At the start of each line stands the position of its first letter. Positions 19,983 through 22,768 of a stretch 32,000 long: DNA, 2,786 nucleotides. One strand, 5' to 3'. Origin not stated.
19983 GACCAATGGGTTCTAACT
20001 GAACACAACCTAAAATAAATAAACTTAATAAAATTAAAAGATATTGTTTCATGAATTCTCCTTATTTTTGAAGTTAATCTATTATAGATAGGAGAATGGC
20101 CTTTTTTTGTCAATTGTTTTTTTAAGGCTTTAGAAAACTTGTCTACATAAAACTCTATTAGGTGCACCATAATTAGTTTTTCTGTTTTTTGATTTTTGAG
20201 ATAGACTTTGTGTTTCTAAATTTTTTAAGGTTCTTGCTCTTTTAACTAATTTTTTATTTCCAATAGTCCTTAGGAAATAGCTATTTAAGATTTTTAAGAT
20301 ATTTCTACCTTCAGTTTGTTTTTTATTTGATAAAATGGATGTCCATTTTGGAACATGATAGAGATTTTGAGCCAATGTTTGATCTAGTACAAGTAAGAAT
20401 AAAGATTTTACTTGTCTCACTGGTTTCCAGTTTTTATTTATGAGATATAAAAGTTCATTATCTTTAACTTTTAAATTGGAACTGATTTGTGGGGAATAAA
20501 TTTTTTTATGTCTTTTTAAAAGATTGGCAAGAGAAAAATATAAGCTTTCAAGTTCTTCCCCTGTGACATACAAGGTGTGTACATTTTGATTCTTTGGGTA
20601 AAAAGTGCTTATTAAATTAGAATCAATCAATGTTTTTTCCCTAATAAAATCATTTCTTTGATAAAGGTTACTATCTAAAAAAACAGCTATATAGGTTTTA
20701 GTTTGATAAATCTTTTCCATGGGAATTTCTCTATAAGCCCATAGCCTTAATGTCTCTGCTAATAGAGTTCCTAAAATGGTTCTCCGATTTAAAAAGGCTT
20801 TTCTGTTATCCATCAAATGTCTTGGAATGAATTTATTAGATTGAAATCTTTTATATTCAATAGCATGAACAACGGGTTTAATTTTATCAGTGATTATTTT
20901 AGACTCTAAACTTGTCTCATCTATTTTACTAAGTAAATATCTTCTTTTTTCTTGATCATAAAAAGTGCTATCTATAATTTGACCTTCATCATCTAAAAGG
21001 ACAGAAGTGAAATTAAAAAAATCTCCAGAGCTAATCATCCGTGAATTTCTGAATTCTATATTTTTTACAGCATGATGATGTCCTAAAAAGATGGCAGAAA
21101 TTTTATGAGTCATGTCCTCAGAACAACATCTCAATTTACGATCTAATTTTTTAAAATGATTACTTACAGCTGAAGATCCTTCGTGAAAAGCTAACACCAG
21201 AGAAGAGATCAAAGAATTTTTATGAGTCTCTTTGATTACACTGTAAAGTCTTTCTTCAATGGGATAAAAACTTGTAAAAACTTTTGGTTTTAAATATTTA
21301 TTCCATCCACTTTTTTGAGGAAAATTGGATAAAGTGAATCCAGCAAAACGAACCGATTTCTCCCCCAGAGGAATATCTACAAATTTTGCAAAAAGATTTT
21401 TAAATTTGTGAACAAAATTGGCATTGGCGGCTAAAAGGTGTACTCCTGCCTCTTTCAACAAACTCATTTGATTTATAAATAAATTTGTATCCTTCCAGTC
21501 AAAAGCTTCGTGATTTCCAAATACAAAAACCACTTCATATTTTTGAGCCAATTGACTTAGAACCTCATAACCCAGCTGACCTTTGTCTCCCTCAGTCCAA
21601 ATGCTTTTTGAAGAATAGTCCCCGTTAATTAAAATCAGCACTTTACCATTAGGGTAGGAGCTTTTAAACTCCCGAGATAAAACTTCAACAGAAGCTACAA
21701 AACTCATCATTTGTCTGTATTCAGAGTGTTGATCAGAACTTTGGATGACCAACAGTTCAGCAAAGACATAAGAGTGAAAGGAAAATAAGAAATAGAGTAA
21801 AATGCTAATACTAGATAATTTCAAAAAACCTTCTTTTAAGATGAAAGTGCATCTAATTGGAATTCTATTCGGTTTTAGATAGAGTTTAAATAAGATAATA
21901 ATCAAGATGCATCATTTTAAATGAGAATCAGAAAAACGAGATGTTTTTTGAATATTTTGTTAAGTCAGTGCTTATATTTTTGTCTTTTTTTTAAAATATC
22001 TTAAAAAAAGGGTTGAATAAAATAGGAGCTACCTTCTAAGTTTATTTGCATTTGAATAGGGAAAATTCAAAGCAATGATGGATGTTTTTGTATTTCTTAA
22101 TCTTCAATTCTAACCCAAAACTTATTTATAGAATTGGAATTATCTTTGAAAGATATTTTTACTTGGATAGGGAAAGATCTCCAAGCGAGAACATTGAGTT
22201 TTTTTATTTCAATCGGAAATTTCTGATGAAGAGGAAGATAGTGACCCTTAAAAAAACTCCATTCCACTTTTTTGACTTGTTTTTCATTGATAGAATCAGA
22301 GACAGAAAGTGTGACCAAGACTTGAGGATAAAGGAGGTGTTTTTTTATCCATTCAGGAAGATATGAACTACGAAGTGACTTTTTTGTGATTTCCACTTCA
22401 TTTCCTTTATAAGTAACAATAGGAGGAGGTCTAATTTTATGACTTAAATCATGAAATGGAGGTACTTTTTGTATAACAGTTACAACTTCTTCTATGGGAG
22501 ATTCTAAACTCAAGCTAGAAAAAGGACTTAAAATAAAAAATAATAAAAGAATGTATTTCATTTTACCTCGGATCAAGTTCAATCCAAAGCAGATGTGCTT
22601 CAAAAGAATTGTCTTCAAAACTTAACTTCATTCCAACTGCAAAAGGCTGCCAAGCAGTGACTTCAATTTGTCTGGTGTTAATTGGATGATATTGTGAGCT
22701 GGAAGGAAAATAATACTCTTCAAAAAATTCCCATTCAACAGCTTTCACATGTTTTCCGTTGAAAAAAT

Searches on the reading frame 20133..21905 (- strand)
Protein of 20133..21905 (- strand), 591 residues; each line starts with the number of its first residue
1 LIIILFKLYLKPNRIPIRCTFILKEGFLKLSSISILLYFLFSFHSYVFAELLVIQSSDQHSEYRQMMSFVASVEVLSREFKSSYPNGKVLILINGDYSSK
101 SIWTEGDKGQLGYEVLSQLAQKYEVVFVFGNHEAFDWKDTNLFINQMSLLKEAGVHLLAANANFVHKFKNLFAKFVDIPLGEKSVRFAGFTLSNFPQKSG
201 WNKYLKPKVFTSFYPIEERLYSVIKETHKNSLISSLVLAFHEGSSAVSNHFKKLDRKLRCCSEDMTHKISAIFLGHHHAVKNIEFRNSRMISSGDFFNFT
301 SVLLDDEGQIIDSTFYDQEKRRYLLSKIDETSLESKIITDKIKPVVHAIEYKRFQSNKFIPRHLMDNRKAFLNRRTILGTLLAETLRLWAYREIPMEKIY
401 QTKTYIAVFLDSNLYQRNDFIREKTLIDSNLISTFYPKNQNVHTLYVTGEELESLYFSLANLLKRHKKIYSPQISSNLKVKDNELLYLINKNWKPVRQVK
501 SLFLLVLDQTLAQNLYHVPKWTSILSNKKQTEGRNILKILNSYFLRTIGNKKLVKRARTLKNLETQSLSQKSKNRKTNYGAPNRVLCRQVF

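Call 12: search_protein_families(library=pfam, proteins=[window:20133-21905:-], max_evalue=0.01)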
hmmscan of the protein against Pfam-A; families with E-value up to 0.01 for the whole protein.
window:20133-21905:- (591 aa): 1 family
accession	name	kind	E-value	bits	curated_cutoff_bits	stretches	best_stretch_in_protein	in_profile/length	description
PF00149.33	Metallophos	-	7.5e-07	30.2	21.5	1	57-278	7-189/191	Calcineurin-like phosphoesterase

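Call 44: search_protein_families(library=padloc, proteins=[window:20133-21905:-], max_evalue=0.001)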
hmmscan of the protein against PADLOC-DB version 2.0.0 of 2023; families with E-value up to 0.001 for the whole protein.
window:20133-21905:- (591 aa): 0 families

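Call 45: search_protein_families(library=ncbifam, proteins=[window:20133-21905:-], max_evalue=0.001)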
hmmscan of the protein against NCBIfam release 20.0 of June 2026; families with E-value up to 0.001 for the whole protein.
window:20133-21905:- (591 aa): 0 families

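Call 93: search_protein_families(library=phrogs, proteins=[window:20133-21905:-], max_evalue=0.01)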
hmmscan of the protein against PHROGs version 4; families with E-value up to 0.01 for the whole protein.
window:20133-21905:- (591 aa): 1 family
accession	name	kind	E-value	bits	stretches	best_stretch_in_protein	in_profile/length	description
phrog_1649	-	other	1.1e-05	25.3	1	53-292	38-266/308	metallo-phosphoesterase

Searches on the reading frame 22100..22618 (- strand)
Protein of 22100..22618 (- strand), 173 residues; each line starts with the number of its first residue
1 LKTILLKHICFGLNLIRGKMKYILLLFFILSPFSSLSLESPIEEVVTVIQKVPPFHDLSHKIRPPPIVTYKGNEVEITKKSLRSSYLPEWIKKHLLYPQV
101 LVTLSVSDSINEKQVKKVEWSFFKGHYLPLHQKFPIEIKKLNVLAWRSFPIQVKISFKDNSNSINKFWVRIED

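Call 16: search_protein_families(library=pfam, proteins=[window:22100-22618:-], max_evalue=0.01)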
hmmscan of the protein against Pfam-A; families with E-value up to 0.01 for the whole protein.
window:22100-22618:- (173 aa): 1 family
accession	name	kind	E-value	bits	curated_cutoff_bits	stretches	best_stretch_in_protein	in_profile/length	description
PF20305.4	pYEATS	-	0.003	17.9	26.9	0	100-161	3-64/73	prokaryotic YEATS domain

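Call 93: search_protein_families(library=phrogs, proteins=[window:22100-22618:-], max_evalue=0.01)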
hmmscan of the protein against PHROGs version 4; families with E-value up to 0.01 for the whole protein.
window:22100-22618:- (173 aa): 0 families
